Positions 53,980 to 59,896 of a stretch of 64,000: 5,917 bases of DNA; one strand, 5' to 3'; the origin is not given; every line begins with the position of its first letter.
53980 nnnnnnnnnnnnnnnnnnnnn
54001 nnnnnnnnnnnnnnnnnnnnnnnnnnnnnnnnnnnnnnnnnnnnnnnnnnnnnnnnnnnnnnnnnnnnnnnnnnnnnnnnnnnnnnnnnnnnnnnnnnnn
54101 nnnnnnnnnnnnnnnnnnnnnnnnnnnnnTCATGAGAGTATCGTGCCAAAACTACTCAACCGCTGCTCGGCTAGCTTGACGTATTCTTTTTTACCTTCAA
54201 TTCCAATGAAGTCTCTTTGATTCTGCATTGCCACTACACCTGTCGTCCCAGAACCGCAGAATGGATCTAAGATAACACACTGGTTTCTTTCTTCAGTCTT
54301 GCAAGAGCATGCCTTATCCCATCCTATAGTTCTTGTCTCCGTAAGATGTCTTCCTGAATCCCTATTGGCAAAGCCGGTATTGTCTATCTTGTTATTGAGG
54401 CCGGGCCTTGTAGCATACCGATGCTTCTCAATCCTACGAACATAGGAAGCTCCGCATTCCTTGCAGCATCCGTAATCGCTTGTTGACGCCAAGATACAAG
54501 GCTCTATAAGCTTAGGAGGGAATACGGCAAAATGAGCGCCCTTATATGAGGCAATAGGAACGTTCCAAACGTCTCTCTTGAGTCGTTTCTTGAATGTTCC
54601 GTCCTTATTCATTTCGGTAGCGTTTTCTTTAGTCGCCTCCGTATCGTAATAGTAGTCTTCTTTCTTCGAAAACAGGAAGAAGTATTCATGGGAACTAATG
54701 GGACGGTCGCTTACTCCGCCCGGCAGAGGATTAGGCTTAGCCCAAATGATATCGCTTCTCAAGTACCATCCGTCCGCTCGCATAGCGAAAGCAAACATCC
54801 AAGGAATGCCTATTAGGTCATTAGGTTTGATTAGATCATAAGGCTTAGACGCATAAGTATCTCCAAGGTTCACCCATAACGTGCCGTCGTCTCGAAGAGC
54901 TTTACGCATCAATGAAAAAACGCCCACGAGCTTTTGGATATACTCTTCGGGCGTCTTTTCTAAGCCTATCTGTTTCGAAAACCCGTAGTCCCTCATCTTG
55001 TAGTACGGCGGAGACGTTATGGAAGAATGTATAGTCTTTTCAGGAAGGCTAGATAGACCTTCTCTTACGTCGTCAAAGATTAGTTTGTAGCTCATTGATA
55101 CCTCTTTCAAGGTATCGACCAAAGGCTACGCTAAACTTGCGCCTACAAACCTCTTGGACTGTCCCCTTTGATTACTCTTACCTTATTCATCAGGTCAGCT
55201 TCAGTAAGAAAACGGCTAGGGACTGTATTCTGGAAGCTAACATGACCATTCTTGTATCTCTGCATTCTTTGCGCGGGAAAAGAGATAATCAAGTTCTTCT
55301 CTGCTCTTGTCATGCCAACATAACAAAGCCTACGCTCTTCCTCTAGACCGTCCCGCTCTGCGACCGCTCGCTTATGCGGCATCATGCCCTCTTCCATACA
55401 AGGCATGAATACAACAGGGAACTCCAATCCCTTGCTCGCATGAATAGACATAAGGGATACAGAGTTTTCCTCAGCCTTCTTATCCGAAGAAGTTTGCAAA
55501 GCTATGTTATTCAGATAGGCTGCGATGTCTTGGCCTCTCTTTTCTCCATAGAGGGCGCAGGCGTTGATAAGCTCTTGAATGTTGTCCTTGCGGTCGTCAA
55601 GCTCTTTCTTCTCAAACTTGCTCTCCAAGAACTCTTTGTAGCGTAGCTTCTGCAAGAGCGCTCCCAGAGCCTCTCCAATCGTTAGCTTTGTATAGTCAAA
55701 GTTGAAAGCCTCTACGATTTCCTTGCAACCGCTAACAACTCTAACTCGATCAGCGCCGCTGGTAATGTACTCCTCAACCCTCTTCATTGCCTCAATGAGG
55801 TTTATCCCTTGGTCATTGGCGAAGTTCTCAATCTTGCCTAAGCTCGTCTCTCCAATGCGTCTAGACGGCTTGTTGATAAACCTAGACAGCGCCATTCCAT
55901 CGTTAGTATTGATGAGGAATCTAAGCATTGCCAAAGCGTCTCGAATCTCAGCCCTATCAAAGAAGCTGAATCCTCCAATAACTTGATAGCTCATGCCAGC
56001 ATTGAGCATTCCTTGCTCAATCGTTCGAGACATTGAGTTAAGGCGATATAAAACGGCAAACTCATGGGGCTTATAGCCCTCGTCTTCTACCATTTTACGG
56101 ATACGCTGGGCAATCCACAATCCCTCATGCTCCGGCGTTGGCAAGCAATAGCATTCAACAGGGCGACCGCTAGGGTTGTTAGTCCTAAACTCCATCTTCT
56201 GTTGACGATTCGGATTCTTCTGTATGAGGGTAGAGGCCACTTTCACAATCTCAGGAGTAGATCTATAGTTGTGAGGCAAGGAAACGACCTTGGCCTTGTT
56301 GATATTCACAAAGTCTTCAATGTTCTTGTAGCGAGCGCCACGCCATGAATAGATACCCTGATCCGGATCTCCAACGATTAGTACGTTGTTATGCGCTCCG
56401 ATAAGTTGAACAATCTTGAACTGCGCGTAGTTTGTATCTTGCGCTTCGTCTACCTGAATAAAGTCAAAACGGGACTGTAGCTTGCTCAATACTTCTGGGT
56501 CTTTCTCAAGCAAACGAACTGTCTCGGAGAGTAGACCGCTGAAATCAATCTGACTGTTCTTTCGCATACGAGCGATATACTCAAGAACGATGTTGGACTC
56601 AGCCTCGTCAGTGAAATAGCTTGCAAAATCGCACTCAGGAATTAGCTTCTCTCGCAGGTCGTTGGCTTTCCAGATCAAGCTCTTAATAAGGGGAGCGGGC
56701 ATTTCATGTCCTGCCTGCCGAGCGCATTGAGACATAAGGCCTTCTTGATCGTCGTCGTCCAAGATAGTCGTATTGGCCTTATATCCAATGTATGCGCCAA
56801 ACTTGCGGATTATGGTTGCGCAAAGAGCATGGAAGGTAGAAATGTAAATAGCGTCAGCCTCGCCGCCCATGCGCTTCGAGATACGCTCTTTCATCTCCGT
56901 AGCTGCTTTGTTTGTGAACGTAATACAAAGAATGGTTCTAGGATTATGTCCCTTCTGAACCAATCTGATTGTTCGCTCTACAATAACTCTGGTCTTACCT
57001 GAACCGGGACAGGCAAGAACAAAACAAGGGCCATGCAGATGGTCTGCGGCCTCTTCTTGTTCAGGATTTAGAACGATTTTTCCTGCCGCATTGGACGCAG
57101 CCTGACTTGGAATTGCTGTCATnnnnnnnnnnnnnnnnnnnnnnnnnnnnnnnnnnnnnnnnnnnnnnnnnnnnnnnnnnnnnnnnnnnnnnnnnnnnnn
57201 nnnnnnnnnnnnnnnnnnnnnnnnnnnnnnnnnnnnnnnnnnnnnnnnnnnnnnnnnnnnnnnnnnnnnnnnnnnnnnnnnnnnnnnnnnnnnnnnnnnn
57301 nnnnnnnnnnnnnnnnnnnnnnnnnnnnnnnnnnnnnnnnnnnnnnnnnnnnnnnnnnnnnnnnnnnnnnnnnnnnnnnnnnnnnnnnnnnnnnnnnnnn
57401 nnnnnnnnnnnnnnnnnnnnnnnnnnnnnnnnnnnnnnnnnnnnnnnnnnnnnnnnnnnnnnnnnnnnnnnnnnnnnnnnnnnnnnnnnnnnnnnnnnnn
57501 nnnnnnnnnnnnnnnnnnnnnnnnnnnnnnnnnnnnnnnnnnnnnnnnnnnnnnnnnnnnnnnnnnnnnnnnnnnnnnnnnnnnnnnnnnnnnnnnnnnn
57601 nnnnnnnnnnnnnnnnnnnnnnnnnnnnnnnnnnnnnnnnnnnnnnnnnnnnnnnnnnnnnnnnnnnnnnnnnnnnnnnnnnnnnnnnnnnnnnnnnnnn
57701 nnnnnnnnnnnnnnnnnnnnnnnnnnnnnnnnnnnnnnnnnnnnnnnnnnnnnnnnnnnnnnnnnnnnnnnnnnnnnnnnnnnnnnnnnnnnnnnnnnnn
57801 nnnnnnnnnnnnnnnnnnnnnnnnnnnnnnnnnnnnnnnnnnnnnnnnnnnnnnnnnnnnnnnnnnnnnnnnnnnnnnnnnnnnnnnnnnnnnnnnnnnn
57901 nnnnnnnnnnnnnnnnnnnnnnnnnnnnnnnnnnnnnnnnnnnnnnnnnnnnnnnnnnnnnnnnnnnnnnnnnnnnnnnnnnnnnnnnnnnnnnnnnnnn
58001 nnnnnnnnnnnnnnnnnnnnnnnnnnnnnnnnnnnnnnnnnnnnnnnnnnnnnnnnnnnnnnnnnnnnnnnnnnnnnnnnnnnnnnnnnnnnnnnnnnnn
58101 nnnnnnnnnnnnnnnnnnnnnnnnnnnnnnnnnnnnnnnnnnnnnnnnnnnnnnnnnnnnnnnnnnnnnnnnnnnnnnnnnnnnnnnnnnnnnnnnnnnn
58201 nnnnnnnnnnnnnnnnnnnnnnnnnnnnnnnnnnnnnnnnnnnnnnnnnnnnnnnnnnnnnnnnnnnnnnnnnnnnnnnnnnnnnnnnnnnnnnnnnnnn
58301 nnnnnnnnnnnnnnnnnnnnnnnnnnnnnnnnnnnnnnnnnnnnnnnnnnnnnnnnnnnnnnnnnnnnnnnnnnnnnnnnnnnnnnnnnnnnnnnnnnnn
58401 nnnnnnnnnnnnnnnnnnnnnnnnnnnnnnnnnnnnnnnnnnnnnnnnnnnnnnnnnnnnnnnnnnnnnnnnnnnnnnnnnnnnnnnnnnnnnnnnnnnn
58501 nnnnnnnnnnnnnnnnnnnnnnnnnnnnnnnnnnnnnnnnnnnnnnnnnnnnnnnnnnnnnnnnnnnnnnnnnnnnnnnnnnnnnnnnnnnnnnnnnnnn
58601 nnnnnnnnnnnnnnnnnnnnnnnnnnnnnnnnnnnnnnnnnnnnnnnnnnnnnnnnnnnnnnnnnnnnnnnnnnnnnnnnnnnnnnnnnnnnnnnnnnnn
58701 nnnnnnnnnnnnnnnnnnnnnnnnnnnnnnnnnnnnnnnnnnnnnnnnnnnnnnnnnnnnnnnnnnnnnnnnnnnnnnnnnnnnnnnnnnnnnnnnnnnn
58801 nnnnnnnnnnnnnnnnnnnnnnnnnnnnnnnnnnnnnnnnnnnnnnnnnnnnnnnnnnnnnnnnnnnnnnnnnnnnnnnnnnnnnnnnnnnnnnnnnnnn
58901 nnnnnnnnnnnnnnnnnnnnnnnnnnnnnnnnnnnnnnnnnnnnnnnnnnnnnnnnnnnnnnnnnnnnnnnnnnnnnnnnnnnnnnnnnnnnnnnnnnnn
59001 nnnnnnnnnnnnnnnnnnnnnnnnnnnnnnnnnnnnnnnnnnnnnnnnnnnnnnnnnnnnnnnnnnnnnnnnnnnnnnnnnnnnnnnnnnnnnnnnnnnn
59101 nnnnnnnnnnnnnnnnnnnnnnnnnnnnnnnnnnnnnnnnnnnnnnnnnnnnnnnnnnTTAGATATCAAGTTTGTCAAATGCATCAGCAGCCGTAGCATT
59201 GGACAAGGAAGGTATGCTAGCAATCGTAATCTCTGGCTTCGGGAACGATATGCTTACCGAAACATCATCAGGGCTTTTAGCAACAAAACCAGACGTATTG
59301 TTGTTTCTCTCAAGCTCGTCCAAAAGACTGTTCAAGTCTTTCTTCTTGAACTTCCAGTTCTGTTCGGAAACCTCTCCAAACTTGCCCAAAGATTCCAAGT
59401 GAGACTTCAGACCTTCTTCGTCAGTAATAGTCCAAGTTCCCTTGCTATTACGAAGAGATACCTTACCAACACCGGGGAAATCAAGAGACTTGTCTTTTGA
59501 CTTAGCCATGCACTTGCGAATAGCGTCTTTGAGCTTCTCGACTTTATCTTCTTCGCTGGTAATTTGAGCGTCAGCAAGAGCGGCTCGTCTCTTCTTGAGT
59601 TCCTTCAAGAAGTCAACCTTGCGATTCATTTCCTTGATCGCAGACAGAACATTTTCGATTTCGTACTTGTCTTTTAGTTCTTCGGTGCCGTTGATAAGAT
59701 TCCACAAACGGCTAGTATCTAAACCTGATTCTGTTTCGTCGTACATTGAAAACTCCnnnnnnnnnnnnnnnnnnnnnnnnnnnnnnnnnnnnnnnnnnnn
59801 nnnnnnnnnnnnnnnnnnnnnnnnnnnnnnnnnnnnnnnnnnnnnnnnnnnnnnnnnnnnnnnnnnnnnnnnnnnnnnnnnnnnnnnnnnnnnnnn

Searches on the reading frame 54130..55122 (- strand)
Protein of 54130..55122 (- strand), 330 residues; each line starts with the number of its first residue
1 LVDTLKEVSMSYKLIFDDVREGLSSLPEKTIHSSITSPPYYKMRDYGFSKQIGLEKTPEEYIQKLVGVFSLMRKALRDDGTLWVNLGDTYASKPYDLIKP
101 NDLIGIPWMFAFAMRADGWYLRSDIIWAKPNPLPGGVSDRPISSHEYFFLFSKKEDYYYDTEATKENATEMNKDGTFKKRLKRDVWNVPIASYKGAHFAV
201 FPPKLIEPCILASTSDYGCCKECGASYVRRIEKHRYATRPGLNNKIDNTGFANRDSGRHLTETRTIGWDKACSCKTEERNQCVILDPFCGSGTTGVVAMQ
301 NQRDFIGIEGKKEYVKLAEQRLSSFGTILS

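Call 11: search_protein_families(library=phrogs, proteins=[window:54130-55122:-], max_evalue=0.001)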
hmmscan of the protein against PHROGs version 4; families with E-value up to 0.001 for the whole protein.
window:54130-55122:- (330 aa): 9 families
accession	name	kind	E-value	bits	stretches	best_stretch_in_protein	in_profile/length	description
phrog_67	-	other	8.2e-63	214.6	1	9-324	121-345/743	DNA methyltransferase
phrog_498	-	other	2e-22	80.5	2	279-324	377-422/633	DNA methyltransferase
phrog_3008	-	other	8e-13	49.2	1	283-323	172-212/244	DNA methyltransferase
phrog_23148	-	unknown function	3.1e-10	41.3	1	282-324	106-148/165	-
phrog_12517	-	unknown function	1.7e-09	38.3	1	283-323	108-148/316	-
phrog_8769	-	other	2.7e-09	37.7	1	280-323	11-54/71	methyltransferase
phrog_18293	-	other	4.9e-08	33.9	1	280-323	65-108/119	methyltransferase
phrog_6025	-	other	1.4e-07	32.3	1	10-131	10-112/192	DNA methyltransferase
phrog_18146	-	other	2.2e-07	31.1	1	278-309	67-98/452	DNA methyltransferase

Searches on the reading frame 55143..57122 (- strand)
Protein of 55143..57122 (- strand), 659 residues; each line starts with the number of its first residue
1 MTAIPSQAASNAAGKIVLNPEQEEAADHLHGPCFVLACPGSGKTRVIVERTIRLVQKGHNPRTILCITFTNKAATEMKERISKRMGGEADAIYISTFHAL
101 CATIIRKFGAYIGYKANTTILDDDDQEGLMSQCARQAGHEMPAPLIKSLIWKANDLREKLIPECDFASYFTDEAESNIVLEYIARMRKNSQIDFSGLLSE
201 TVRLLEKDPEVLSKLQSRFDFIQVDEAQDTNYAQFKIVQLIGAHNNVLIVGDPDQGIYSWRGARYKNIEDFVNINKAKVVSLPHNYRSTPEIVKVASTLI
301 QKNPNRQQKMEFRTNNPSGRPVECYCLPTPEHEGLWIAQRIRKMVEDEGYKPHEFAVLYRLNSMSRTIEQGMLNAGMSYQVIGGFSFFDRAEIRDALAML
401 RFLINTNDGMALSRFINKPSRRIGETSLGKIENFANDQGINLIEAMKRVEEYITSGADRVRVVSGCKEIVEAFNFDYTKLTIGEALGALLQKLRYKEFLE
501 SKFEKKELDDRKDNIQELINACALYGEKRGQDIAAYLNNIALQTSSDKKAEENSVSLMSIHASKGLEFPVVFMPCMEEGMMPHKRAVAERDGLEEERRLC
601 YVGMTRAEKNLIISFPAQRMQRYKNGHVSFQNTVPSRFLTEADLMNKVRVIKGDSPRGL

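Call 11: search_protein_families(library=phrogs, proteins=[window:55143-57122:-], max_evalue=0.001)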
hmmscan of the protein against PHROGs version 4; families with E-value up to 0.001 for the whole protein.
window:55143-57122:- (659 aa): 3 families
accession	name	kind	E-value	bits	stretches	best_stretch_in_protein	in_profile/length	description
phrog_1967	-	DNA, RNA and nucleotide metabolism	5.5e-126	423.1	1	17-646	152-696/776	DNA helicase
phrog_25205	-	unknown function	4.7e-11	42.7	1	31-289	16-255/607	-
phrog_325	-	DNA, RNA and nucleotide metabolism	0.00038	19.8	0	15-98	468-547/986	Dda-like helicase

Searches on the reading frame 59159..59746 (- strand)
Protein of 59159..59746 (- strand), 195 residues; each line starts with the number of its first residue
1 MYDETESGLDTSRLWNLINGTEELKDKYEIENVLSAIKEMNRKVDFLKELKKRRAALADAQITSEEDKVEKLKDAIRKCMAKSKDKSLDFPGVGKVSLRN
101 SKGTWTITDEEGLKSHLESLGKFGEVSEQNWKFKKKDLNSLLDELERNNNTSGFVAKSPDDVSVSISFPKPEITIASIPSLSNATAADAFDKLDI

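Call 4: search_protein_families(library=pfam, proteins=[window:59159-59746:-], max_evalue=0.1)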
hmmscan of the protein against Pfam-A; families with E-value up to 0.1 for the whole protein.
window:59159-59746:- (195 aa): 8 families
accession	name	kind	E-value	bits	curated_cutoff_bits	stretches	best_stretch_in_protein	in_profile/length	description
PF05565.16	Sipho_Gp157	-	1.7e-06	28.6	28.6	1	22-142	36-142/162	Siphovirus Gp157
PF07352.17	Phage_Mu_Gam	-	0.0015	19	28.3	1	32-165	16-148/149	Bacteriophage Mu Gam like protein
PF05649.18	Peptidase_M13_N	-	0.0017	18.3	32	1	53-163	40-128/381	Peptidase family M13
PF18289.6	HU-CCDC81_euk_2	-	0.0093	16.4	26.1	1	69-102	25-58/75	CCDC81 eukaryotic HU domain 2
PF15233.11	SYCE1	-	0.013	16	27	1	26-120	48-142/152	Synaptonemal complex central element protein 1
PF03357.26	Snf7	-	0.029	14.5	27.3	1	27-84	64-121/171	Snf7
PF07956.16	DUF1690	-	0.038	14.9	29.7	1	37-89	78-127/139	Protein of Unknown function (DUF1690)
PF18175.6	HU-CCDC81_bac_2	-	0.09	13.1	35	0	114-143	38-67/70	CCDC81-like prokaryotic HU domain 2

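Call 5: search_protein_families(library=phrogs, proteins=[window:59159-59746:-], max_evalue=0.01)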
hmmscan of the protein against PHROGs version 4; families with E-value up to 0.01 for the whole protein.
window:59159-59746:- (195 aa): 3 families
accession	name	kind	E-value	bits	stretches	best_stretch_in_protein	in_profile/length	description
phrog_253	-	DNA, RNA and nucleotide metabolism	8.3e-08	33.3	1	22-142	41-146/169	Mu Gam-like end protection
phrog_491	-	DNA, RNA and nucleotide metabolism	0.0017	19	1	38-124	39-124/176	Mu Gam-like end protection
phrog_2205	-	DNA, RNA and nucleotide metabolism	0.0036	17.7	1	83-142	94-150/183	Mu Gam-like end protection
